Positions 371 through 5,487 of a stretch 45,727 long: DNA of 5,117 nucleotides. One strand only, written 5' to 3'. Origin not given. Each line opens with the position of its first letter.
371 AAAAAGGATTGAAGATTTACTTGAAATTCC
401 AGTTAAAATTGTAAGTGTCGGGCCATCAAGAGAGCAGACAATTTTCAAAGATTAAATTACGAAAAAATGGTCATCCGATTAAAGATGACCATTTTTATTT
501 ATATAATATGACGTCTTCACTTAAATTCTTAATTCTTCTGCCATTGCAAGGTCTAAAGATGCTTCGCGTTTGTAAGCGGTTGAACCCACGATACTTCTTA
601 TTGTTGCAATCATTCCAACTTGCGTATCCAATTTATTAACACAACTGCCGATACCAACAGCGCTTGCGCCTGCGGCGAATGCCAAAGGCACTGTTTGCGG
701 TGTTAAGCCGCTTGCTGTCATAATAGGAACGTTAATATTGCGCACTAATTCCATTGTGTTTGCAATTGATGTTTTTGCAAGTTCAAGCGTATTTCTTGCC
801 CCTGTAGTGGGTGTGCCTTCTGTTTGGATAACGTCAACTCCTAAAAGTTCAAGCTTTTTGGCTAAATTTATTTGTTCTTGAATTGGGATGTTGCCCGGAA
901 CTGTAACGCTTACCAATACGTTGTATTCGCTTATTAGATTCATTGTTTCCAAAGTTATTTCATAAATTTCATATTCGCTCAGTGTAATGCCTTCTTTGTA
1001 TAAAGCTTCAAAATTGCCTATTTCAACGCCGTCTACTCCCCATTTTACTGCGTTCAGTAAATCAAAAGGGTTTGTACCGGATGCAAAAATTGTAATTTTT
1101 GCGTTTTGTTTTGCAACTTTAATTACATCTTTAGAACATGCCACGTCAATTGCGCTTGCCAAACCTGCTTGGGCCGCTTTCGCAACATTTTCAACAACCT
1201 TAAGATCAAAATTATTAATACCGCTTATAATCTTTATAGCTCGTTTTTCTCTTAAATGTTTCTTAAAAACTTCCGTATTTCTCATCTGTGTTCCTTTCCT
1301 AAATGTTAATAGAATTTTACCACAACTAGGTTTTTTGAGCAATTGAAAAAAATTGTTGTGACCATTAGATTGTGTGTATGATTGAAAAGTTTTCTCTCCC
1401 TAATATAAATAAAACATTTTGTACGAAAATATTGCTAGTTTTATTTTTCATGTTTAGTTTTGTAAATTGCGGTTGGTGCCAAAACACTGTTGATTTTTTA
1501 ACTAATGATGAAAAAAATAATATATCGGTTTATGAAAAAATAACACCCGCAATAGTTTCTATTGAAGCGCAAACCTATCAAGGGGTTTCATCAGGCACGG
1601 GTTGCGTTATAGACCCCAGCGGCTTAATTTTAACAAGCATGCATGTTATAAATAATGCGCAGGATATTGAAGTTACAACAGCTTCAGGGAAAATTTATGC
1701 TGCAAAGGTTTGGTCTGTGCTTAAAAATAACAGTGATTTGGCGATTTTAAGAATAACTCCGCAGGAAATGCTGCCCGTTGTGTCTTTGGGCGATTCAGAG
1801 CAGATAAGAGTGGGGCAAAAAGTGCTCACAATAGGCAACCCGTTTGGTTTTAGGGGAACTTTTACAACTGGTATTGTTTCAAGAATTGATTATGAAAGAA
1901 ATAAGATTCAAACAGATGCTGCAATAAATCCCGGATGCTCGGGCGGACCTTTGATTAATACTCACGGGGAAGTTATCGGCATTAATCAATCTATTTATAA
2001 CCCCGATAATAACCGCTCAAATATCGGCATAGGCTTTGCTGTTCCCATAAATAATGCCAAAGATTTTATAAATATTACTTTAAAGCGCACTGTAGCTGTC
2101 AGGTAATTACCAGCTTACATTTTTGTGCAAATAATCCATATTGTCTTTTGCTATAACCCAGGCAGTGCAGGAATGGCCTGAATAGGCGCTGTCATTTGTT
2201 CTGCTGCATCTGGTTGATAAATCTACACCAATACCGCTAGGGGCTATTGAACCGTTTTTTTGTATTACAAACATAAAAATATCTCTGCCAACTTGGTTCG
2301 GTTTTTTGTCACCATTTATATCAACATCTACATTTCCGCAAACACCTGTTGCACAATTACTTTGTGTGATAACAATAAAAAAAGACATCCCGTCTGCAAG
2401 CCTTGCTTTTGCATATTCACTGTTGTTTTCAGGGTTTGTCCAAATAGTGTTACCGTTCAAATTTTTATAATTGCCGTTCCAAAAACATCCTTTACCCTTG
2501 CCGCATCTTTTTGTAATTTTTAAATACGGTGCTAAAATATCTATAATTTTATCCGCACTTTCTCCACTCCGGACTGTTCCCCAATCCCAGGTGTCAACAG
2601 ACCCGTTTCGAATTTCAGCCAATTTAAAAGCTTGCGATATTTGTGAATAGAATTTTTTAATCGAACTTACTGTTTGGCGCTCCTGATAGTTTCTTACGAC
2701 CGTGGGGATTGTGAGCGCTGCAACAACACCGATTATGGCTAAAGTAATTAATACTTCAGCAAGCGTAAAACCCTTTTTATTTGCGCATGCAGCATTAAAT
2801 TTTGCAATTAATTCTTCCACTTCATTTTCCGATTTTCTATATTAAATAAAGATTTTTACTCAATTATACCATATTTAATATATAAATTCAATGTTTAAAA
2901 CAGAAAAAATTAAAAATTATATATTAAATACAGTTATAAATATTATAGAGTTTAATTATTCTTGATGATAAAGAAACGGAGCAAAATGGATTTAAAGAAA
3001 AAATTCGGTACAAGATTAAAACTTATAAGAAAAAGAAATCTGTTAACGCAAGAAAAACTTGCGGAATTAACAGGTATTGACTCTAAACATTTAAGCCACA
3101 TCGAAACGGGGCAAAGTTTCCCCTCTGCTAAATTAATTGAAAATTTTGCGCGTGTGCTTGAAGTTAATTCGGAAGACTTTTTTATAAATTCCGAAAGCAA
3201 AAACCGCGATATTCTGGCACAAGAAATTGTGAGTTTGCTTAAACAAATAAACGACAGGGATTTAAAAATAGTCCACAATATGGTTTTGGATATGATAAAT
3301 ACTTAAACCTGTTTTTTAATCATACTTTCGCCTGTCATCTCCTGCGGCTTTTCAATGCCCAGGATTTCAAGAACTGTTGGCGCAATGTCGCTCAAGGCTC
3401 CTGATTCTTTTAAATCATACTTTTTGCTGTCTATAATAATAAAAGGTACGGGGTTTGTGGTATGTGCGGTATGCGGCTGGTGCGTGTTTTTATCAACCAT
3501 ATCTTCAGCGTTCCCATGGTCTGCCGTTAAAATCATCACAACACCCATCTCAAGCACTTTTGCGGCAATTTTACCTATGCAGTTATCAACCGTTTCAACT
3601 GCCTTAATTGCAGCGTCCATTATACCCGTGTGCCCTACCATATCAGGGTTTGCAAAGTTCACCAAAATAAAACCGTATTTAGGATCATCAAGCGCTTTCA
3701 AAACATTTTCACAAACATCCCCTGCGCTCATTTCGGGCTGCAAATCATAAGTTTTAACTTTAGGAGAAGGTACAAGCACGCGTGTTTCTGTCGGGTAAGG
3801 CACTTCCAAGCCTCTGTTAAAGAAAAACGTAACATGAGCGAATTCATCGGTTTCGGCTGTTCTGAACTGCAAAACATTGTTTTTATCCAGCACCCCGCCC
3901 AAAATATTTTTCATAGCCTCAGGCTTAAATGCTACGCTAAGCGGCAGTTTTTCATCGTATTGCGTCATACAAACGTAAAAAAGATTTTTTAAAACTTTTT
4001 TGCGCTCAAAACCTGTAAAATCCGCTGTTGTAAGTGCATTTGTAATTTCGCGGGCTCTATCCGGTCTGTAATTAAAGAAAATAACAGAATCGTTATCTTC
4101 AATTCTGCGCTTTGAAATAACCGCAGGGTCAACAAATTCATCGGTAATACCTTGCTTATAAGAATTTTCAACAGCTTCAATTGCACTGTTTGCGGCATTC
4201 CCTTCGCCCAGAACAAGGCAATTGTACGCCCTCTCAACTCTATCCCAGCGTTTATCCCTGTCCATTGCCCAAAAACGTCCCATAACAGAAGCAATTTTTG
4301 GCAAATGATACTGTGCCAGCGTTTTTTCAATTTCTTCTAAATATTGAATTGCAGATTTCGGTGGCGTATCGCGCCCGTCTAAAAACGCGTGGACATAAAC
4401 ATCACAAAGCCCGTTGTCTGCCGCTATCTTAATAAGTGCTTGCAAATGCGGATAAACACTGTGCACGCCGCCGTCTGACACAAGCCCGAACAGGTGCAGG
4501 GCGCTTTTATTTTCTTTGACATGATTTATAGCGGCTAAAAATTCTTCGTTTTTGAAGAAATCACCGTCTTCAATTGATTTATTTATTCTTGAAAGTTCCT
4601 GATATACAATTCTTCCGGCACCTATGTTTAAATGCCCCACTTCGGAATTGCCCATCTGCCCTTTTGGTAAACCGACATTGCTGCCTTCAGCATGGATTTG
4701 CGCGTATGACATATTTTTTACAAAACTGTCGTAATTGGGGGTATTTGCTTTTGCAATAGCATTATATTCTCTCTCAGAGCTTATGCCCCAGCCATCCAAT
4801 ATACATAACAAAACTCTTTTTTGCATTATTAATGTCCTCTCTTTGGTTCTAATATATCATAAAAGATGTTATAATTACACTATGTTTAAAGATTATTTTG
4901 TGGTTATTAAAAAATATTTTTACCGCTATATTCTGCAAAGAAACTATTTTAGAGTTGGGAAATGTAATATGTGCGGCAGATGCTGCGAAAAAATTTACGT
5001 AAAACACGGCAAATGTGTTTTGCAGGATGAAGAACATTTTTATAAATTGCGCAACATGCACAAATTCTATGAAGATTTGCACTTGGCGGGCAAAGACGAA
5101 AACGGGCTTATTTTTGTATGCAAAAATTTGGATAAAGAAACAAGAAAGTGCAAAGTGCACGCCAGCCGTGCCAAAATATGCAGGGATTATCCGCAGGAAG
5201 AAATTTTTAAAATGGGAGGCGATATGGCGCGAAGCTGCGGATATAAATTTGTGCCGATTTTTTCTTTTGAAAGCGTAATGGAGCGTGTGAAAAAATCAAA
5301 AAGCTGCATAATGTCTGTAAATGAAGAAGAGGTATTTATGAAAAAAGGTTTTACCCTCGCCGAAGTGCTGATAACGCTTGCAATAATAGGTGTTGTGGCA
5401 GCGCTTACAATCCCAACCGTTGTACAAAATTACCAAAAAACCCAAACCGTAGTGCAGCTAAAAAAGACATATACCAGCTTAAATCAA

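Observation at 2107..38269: Repeated pilin-like + XRE-regulator modules wedged between housekeeping operons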

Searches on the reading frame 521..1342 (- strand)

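Call 78: search_protein_families(library=pfam, proteins=[window:521-1342:-], max_evalue=0.001)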
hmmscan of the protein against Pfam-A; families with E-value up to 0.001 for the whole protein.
window:521-1342:- (273 aa): 1 family
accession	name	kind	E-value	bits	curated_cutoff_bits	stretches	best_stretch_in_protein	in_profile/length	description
PF04481.18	DUF561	-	6.8e-62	209.3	21.6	1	26-259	5-241/243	Protein of unknown function (DUF561)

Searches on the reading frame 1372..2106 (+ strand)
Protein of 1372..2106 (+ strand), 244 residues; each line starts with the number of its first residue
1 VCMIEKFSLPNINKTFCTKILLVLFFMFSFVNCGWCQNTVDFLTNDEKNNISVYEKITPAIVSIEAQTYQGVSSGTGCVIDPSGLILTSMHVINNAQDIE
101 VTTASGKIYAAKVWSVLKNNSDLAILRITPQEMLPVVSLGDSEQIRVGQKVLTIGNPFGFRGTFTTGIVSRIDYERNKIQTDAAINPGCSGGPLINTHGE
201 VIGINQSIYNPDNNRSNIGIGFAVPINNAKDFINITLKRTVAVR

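Call 78: search_protein_families(library=pfam, proteins=[window:1372-2106:+], max_evalue=0.001)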
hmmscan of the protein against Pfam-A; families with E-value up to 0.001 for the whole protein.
window:1372-2106:+ (244 aa): 2 families
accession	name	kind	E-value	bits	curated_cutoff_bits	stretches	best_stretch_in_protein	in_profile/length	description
PF13365.12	Trypsin_2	-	7.1e-31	108.3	27.6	1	75-204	1-144/144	Trypsin-like peptidase domain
PF00089.32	Trypsin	-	2.7e-14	53.9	20.6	1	68-233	22-220/220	Trypsin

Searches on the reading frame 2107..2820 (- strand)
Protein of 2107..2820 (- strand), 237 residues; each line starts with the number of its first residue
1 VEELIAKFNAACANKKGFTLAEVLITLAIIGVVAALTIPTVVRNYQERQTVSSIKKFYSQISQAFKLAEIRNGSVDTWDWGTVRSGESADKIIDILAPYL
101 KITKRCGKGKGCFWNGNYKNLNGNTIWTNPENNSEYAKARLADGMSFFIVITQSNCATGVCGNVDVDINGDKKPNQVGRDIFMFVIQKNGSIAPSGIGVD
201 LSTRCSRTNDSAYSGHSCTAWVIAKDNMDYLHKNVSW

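Call 4: search_protein_families(library=pfam, proteins=[window:2107-2820:-], max_evalue=0.1)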
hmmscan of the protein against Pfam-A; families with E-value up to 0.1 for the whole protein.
window:2107-2820:- (237 aa): 2 families
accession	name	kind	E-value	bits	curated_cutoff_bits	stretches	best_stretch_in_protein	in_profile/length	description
PF07963.17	N_methyl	-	8.8e-08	31.9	21.2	1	13-36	2-25/27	Prokaryotic N-terminal methylation motif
PF20318.3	DUF6613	-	0.009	16.4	24.3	1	42-101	3-53/200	Family of unknown function (DUF6613)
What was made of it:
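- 2107..2820 (-): Pilin-like gene 1 (237 aa): class III signal peptide KGFTLAE plus a DUF6613-type head. N_methyl 31.9 bits; DUF6613 weak at 16.4 bits (call 4).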

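Call 9: find_related_loci(query=A1, collection=genome_contigs, flank=10000)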
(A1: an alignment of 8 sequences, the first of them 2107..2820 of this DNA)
Query A1 (237 aa) in genome_contigs; peptide patterns used: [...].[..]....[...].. (x = any residue, [..] = any of these).
587 stretches matched a pattern (row limit reached: there are more); 541 encode a relative of the query (tblastn E <= 1e-3); the best 80 are kept; 80 distinct loci.
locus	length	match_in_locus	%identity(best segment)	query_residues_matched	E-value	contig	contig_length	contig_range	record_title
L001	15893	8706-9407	55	15-237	1e-79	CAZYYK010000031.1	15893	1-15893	MAG TPA_asm: uncultured Gammaproteobacteria bacterium isolate SRP192927_co10_9 genome assembly, contig: NODE_2446_length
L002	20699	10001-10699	44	17-237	2e-53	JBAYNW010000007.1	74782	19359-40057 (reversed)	MAG: Candidatus Gastranaerophilaceae bacterium isolate SO_2016_LW1_9 scaffold00191_LW64-88_2016, whole genome shotgun se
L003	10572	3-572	49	59-237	5e-53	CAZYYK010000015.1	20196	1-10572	MAG TPA_asm: uncultured Gammaproteobacteria bacterium isolate SRP192927_co10_9 genome assembly, contig: NODE_1592_length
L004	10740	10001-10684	43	17-237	4e-51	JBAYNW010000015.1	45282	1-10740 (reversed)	MAG: Candidatus Gastranaerophilaceae bacterium isolate SO_2016_LW1_9 scaffold00550_LW64-88_2016, whole genome shotgun se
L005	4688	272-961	43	15-237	1e-48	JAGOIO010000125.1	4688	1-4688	Bacterium isolate Go_SlPrim_bin_98 Go_SlPrim_32387_length_4688_cov_5.932909, whole genome shotgun sequence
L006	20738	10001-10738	41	15-237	2e-48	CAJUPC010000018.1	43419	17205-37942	MAG TPA_asm: Candidatus Gastranaerophilales bacterium isolate MGBC145961 genome assembly, contig: MGBC145961.18, whole g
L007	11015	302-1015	40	13-237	9e-48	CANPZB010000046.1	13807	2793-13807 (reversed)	MAG: Candidatus Gastranaerophilales bacterium isolate Lapin-002__bin79 genome assembly, contig: Lapin-002__NODE_5742_len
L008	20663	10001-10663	45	14-237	2e-47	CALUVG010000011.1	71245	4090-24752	MAG: Candidatus Gastranaerophilales bacterium isolate BRZ_AS__bin11 genome assembly, contig: BRZ_AS__NODE_646_length_712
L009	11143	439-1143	43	17-237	1e-46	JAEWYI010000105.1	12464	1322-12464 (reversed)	MAG: Cyanobacteria bacterium OH_SFB_17 k127_1282840, whole genome shotgun sequence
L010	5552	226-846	43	15-233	8e-47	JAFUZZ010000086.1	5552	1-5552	Bacterium isolate RGIG4980 Roe_deer_Rumen-5__c224584, whole genome shotgun sequence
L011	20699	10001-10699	41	14-237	2e-46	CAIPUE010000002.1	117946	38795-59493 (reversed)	uncultured bacterium isolate Kiruna2_bin-1131 genome assembly, contig: bin-1131:02/60, whole genome shotgun sequence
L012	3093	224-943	43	16-237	9e-46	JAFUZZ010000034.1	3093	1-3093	Bacterium isolate RGIG4980 Roe_deer_Rumen-5__c77691, whole genome shotgun sequence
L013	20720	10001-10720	41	15-237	2e-45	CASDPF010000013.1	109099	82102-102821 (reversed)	uncultured bacterium isolate T5_L3_314314_idba_bin.40 genome assembly, contig: T5_L3_314314_idba_bin.40.fa_scaffold_439,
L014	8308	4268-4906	43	15-232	7e-45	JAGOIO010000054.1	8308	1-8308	Bacterium isolate Go_SlPrim_bin_98 Go_SlPrim_10623_length_8308_cov_5.165505, whole genome shotgun sequence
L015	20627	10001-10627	43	9-232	9e-45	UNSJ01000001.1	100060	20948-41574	Candidatus Gastranaerophilales bacterium isolate UMGS1078 genome assembly, contig: NODE_2_length_100060_cov_6.46301, who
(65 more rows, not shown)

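Call 64: find_related_loci(query=A1, collection=viral_contigs, flank=5000)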
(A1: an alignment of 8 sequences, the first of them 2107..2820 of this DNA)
Query A1 (237 aa) in viral_contigs; peptide patterns used: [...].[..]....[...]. (x = any residue, [..] = any of these).
33 stretches matched a pattern, but none encodes a relative of the query by tblastn (E <= 1e-3).
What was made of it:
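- On Temperate-phage immunity switch (CI/Cro): The IMG/VR scan with the pilin pattern found no relative (call 64).
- No relatives were found in viral contigs (call 64).
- Tried and rejected: No relative of the pilin-like family was found in IMG/VR with the pattern used (call 64).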

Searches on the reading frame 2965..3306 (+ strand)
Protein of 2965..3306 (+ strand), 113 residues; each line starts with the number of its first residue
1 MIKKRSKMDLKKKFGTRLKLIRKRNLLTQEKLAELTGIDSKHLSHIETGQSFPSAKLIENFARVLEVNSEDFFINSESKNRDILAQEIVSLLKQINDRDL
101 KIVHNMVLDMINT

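Call 5: search_protein_families(library=pfam, proteins=[window:2965-3306:+], max_evalue=0.1)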
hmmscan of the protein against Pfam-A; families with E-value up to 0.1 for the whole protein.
window:2965-3306:+ (113 aa): 8 families
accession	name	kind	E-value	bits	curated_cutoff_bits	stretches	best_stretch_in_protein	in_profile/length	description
PF13560.12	HTH_31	-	3.8e-11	43.6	27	1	14-68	2-57/64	Helix-turn-helix domain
PF01381.28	HTH_3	-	1e-09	38.7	23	1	18-71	1-54/55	Helix-turn-helix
PF12844.13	HTH_19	-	1.4e-09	38.2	30.2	1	15-68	1-54/64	Helix-turn-helix domain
PF13413.12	HTH_25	-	0.00084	19.6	24.6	1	18-70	2-60/62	Helix-turn-helix domain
PF13443.12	HTH_26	-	0.0021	18.7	22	1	19-73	4-58/63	Cro/C1-type HTH DNA-binding domain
PF13744.12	HTH_37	-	0.032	14.5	27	1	4-50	9-55/80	Helix-turn-helix domain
PF15731.11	MqsA_antitoxin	-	0.033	14.7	30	1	9-61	65-117/131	Antitoxin component of bacterial toxin-antitoxin system, MqsA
PF09385.16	HisK_N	-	0.039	14.4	24.4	1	55-107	13-66/129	Histidine kinase N terminal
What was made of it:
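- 2965..3306 (+): XRE regulator of module 1 (113 aa, long class with a C-terminal helical tail), divergent from pilin gene 1. HTH_31 43.6 bits and HTH_3 38.7 bits (call 5).
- Checked: 2965-3306, 6065-6283, 28940-29158 and 37088-37420 pass the HTH_3 gathering score (call 5).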

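Call 38: search_protein_families(library=ncbifam, proteins=[window:2965-3306:+], max_evalue=0.01)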
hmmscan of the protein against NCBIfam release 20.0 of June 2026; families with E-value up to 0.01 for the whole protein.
window:2965-3306:+ (113 aa): 14 families
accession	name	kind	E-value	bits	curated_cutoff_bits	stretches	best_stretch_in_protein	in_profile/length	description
NF041951.1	phage_RstR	subfamily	2.1e-13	50.4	80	1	13-111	2-100/108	RstR family transcriptional repressor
NF006015.0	PRK08154.1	subfamily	2.9e-11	43.1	204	1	5-110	22-125/314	anaerobic benzoate catabolism transcriptional regulator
NF007408.0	PRK09943.1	equivalog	1.4e-07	31.3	211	1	13-105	7-100/185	HTH-type transcriptional regulator PuuR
NF047948.1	male_kill_WMK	equivalog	4.9e-07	29.5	300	1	7-100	156-250/300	WO male-killing family protein Wmk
NF010465.0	PRK13890.1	equivalog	1.4e-05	25.1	96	1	15-68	8-60/121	conjugal transfer protein TrbA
TIGR00270.2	TIGR00270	equivalog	1.6e-05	24.8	110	1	6-68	68-130/159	multiprotein bridging factor aMBF1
TIGR03070.1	couple_hipB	subfamily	3.8e-05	23.6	71.65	1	13-51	2-40/58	type II toxin-antitoxin system Y4mF family antitoxin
TIGR03830.1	CxxCG_CxxCG_HTH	subfamily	7.2e-05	22.6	61.8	1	15-59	67-111/127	type II TA system antitoxin MqsA family protein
NF007257.0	PRK09706.1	subfamily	7.7e-05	22.5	101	1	12-74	4-66/135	transcriptional repressor DicA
NF041575.1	antitoxPezA_Strep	equivalog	0.00011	22.3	290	1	15-72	3-60/158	type II toxin-antitoxin system antitoxin PezA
NF052239.1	antitox_spr1629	equivalog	0.00038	19.7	335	1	14-97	3-87/377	spr1629 family repressor/antitoxin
NF007271.0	PRK09726.1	equivalog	0.00045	20.2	79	1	14-48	13-47/88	type II toxin-antitoxin system antitoxin HipB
NF046032.1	TransRegSlrRBacil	equivalog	0.00087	19.4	250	1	15-73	3-62/149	HTH-type transcriptional regulator SlrR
NF041493.1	MobT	equivalog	0.0025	16.7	600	1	22-67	5-50/383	MobT family relaxase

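Call 39: search_protein_families(library=padloc, proteins=[window:2965-3306:+], max_evalue=0.01)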
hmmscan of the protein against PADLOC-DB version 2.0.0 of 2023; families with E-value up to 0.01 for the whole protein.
window:2965-3306:+ (113 aa): 21 families
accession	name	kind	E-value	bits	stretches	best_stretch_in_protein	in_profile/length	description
PDLC02926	HTH_VI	-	8.6e-15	52.8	1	14-90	2-78/92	-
PDLC04142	capH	-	2.4e-10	39.4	1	10-103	3-91/103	capH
PDLC03949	RmrA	-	5.4e-10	36.7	1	16-79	5-67/363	-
PDLC03954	RmrA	-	1.5e-09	35.3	1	10-80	7-76/380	-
PDLC03946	RmrA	-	1.6e-09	35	1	16-91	5-76/357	-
PDLC03951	RmrA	-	4.1e-08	30.6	1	15-84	10-80/400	-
PDLC03943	RmrA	-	5.9e-08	30.2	1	15-78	4-67/370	-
PDLC03666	Control_protein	-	1.1e-07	30.2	1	8-73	1-66/77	control protein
PDLC03947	RmrA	-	2.4e-07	28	1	6-80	4-77/383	-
PDLC03665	Control_protein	-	2.6e-07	28.8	1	9-76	4-72/77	control protein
PDLC03664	Control_protein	-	7.6e-07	27.5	1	12-73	12-73/74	control protein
PDLC03953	RmrA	-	2.3e-06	25.1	1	12-85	4-77/373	-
PDLC03956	RmrA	-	3.1e-06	24.5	1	17-94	12-90/399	-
PDLC03944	RmrA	-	1.1e-05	22.7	1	14-80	7-72/384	-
PDLC03952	RmrA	-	2e-05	21.6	1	5-80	14-88/395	-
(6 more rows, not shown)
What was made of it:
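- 2965..3306 (+): Sub-threshold RstR, CapH and control-protein hits (calls 38, 39).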

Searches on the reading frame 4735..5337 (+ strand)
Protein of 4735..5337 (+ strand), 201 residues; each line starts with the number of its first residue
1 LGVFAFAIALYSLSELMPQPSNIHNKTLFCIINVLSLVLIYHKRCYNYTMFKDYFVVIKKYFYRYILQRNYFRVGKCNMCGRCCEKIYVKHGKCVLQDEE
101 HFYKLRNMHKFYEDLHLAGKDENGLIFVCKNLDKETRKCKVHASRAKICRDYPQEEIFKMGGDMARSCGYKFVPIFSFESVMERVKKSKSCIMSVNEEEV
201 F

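Call 5: search_protein_families(library=pfam, proteins=[window:4735-5337:+], max_evalue=0.1)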
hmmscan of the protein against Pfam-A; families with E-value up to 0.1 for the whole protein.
window:4735-5337:+ (201 aa): 1 family
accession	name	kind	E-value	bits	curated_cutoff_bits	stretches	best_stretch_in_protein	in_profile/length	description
PF03692.20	CxxCxxCC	-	3e-08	34.7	23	1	76-157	1-74/85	Putative zinc- or iron-chelating domain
